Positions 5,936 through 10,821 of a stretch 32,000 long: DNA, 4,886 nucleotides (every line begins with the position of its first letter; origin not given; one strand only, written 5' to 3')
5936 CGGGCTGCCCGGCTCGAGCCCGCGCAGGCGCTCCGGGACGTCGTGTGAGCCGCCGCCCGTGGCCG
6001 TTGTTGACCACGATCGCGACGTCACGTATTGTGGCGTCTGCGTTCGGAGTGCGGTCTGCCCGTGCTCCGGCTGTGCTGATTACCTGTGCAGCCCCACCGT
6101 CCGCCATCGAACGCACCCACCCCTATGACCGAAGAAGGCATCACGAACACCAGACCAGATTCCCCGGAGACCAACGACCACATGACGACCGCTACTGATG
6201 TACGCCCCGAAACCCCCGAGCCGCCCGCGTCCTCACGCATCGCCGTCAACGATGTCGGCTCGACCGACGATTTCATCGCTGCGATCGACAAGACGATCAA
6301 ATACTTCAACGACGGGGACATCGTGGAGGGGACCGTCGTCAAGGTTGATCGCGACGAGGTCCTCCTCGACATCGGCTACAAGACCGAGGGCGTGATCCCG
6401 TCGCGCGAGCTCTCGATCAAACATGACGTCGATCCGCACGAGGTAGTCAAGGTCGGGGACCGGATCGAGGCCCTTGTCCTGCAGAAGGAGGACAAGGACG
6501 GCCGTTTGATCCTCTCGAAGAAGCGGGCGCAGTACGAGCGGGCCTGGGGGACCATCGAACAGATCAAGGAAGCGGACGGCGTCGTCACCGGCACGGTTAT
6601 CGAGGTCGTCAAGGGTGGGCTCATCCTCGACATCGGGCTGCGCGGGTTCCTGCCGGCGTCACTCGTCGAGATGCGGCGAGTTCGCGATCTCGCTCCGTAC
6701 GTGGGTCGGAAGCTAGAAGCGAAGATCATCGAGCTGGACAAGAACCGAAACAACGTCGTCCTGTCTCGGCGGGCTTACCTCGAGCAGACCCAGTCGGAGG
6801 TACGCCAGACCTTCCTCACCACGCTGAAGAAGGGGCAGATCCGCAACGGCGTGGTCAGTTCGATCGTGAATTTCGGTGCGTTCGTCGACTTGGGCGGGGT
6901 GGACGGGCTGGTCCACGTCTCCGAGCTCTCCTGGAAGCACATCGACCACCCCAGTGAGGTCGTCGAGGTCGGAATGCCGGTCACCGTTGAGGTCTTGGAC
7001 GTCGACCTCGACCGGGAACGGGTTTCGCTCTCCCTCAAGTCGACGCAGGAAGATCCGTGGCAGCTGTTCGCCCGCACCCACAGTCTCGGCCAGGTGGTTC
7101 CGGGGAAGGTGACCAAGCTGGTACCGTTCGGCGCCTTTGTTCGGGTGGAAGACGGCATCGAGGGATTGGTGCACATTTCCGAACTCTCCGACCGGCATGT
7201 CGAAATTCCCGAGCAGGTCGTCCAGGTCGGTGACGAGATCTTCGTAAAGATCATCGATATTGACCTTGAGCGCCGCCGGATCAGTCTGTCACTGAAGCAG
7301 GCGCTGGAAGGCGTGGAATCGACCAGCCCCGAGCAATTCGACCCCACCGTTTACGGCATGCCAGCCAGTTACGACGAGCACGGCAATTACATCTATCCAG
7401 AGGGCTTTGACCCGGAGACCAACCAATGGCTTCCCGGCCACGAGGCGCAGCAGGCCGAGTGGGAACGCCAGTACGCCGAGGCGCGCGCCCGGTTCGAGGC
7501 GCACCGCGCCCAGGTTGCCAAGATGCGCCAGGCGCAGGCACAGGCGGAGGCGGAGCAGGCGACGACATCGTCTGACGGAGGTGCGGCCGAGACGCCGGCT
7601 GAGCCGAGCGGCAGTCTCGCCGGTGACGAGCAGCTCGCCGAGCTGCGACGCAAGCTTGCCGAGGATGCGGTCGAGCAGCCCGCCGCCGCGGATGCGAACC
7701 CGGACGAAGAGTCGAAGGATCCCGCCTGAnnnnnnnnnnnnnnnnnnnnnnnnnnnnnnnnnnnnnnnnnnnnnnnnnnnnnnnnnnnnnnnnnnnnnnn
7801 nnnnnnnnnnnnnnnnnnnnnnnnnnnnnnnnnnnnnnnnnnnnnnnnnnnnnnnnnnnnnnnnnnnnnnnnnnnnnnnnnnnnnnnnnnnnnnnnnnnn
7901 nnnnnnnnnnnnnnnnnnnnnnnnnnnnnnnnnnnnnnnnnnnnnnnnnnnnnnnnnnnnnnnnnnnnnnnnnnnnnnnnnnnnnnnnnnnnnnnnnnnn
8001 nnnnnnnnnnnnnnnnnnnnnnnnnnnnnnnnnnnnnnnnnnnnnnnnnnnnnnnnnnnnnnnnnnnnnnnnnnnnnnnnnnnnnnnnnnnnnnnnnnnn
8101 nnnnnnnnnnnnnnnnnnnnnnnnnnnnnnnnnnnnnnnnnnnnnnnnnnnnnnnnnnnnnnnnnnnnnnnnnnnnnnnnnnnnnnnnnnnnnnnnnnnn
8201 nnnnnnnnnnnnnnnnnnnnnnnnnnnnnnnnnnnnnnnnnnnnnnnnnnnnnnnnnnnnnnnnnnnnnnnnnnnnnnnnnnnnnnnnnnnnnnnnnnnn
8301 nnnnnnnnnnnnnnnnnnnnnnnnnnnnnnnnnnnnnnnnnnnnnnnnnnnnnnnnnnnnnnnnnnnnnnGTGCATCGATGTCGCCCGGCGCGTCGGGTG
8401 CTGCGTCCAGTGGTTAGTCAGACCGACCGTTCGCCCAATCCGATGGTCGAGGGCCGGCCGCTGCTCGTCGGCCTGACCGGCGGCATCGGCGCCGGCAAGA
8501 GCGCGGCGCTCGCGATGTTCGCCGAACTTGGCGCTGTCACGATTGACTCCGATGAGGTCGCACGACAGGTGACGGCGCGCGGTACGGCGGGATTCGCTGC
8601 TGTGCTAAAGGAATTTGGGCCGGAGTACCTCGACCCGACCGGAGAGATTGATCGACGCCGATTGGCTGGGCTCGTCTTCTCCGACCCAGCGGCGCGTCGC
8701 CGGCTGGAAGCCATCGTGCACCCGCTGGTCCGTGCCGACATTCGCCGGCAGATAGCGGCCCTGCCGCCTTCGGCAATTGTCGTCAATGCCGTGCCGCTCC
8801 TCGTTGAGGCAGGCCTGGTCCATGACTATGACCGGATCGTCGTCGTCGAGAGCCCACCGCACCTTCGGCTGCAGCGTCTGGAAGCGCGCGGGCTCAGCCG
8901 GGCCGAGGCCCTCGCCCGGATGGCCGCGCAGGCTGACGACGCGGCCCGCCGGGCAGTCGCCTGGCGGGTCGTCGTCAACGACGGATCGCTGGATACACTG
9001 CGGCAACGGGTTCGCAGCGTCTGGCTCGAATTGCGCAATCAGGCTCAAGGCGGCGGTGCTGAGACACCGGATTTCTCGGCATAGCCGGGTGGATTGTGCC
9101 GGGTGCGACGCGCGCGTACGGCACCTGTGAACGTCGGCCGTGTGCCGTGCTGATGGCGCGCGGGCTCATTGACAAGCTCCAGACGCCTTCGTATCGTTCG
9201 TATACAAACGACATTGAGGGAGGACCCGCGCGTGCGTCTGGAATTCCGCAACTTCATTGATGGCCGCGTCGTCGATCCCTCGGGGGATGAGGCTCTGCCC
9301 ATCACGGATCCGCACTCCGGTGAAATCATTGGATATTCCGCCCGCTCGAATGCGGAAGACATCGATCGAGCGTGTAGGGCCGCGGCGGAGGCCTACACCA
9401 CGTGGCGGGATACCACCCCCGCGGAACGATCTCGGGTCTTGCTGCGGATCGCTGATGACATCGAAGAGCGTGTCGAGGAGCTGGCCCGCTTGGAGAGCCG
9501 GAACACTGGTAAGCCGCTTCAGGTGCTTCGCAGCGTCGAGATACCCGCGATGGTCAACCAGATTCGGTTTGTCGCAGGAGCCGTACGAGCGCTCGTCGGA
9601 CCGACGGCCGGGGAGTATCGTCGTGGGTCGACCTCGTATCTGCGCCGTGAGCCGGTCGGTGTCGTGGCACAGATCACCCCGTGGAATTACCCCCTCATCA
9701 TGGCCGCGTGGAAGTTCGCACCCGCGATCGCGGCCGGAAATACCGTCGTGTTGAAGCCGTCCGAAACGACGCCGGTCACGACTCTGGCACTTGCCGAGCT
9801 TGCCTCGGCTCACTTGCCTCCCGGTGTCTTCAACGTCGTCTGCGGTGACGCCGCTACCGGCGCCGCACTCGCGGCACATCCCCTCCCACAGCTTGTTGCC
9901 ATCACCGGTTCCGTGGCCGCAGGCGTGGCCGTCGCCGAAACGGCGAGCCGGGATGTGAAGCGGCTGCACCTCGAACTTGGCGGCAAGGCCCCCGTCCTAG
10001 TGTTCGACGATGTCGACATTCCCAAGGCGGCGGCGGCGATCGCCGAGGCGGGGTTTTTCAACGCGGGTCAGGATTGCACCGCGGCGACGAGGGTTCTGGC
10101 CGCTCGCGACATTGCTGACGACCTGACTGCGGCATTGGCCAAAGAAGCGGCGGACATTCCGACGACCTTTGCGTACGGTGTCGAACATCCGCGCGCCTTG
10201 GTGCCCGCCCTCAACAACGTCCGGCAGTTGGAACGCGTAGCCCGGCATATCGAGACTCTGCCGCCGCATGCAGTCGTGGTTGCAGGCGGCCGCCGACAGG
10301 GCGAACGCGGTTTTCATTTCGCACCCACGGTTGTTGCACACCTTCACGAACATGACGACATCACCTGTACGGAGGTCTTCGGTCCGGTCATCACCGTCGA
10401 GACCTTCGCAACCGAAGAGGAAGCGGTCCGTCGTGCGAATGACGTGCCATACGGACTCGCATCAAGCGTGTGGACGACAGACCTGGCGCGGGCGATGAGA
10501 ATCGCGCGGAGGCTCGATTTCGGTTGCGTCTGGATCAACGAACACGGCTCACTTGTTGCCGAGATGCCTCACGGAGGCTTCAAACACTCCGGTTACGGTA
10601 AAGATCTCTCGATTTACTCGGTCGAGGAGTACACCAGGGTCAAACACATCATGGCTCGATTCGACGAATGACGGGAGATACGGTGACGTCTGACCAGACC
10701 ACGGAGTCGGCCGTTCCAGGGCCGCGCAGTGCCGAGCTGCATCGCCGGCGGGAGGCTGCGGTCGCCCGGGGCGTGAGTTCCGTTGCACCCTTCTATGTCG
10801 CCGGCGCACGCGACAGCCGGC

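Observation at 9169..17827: Three related operator-like palindromes overlapping -10 elements define a putative island-wide regulon (candidate MarR sites)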

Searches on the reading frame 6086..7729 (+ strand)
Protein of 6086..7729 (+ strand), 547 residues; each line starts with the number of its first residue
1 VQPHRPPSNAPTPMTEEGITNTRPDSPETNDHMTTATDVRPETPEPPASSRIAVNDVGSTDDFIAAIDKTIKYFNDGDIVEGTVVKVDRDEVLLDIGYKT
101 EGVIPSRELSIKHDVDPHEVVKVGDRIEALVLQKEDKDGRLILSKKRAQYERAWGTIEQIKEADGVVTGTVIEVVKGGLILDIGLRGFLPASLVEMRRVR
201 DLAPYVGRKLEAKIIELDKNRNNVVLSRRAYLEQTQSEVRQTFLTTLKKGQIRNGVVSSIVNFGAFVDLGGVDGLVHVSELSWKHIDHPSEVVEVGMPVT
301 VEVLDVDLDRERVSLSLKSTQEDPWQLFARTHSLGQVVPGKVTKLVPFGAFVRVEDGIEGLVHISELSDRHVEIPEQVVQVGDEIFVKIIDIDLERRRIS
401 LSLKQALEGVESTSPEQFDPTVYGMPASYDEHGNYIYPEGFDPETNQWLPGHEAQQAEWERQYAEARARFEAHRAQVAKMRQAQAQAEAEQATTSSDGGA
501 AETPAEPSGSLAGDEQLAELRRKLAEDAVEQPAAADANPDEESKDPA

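Call 7: search_protein_families(library=pfam, proteins=[window:6086-7729:+])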
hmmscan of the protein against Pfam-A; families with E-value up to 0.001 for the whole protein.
window:6086-7729:+ (547 aa): 4 families
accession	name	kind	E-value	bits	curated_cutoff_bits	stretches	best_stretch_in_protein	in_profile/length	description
PF00575.29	S1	-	1.5e-80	266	22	4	332-404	2-74/74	S1 RNA binding domain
PF23459.1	S1_RRP5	-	1e-21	77.7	27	2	247-317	1-72/72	RRP5 S1 domain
PF21710.3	Spt6_S1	-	5.4e-10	39.9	27.5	1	333-405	15-88/91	Spt6, S1/OB domain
PF13509.12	S1_2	-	2.3e-05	24.9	21.8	0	334-378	1-44/61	S1 domain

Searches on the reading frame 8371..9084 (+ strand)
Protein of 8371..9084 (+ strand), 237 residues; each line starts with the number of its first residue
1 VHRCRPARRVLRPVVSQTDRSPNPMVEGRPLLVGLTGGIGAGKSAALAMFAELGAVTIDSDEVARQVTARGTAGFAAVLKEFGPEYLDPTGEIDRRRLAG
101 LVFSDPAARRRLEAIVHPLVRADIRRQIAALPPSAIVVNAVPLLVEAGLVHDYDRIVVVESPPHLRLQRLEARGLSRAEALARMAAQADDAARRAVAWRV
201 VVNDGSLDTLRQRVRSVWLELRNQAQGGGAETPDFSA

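Call 7: search_protein_families(library=pfam, proteins=[window:8371-9084:+])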
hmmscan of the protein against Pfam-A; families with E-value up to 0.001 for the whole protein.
window:8371-9084:+ (237 aa): 2 families
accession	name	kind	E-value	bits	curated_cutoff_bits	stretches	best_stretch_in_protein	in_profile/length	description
PF01121.26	CoaE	-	8.8e-51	172.6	27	1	32-207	2-178/180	Dephospho-CoA kinase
PF13671.12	AAA_33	-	0.00013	22.8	27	1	34-187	3-132/143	AAA domain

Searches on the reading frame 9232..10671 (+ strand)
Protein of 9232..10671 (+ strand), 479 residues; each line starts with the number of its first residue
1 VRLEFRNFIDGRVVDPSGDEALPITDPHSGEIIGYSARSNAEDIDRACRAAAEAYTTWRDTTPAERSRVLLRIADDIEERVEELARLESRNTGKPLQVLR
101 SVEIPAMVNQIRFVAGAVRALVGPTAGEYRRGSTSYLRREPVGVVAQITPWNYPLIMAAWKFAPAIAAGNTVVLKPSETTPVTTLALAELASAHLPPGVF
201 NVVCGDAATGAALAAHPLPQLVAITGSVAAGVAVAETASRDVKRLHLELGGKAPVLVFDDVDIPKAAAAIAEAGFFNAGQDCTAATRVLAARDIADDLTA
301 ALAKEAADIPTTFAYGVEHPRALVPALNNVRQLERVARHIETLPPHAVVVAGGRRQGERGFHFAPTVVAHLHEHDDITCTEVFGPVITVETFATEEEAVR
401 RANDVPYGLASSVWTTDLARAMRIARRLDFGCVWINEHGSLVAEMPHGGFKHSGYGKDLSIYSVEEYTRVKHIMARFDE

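Call 5: search_protein_families(library=pfam, proteins=[window:9232-10671:+])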
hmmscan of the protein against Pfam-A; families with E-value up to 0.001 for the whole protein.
window:9232-10671:+ (479 aa): 2 families
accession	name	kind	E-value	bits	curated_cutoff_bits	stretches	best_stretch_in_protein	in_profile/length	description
PF00171.27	Aldedh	-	5.7e-149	497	23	1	17-473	5-461/461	Aldehyde dehydrogenase family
PF05893.19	LuxC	-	0.00027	20.4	21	1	129-311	76-268/401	Acyl-CoA reductase (LuxC)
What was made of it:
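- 9232..12738 (+): Unit 1: ALDH (aminobutyraldehyde-DH subfamily) 9232-10671, class-III aminotransferase (GABA-AT subfamily) 10668-12008, class-I GATase-like 12022-12738. Pfam (call 5).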

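Call 10: search_protein_families(library=ncbifam, proteins=[window:9232-10671:+], max_evalue=0.00001)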
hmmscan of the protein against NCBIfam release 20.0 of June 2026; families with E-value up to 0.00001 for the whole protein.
window:9232-10671:+ (479 aa): 41 families (the best 25 are shown)
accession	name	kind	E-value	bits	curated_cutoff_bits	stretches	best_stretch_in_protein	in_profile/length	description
NF010000.0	PRK13473.1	subfamily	3.8e-195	649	615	1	6-476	4-473/475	aminobutyraldehyde dehydrogenase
TIGR03374.1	ABALDH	equivalog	1.5e-155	518.6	909.3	1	7-476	4-472/472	aminobutyraldehyde dehydrogenase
TIGR01804.1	BADH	equivalog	3e-127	425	668.6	1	8-471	1-467/467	betaine-aldehyde dehydrogenase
NF009725.0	PRK13252.1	equivalog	7.6e-124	413.8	593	1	6-475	8-479/488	betaine-aldehyde dehydrogenase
NF045735.1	PaDhStyDPseudo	equivalog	1.4e-122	409.8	850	1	7-474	5-480/483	phenylacetaldehyde dehydrogenase StyD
TIGR02299.1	HpaE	equivalog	1.8e-113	379.7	638.35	1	7-475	3-476/488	5-carboxymethyl-2-hydroxymuconate semialdehyde dehydrogenase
NF045736.1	PaDhStyDRhodo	equivalog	9.5e-108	360.8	800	1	7-471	5-473/479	phenylacetaldehyde dehydrogenase StyD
NF050026.1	AcaldDHExaC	equivalog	3e-101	339.5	900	1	4-478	15-496/503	acetaldehyde dehydrogenase ExaC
NF007352.0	PRK09847.1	equivalog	9e-101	337.8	850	1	3-474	18-490/495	aldehyde dehydrogenase PuuC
TIGR03216.1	OH_muco_semi_DH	equivalog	1.1e-99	334.3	693.25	1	5-475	1-479/481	2-hydroxymuconic semialdehyde dehydrogenase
TIGR01780.1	SSADH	subfamily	3.8e-98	329.3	646.35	1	24-471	1-448/448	succinate-semialdehyde dehydrogenase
NF007497.0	PRK10090.1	equivalog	1.6e-97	327.3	500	1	5-471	7-473/480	aldehyde dehydrogenase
NF006916.0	PRK09407.1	equivalog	1.6e-95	320.7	521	1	17-474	31-491/526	succinic semialdehyde dehydrogenase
NF052305.1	DioxValDhHalo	equivalog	3.8e-91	306.4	750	1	4-453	4-457/483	2,5-dioxovalerate dehydrogenase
NF040648.1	lactal_redase_Meth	equivalog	4.2e-91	306.3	650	1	8-474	2-461/463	lactaldehyde dehydrogenase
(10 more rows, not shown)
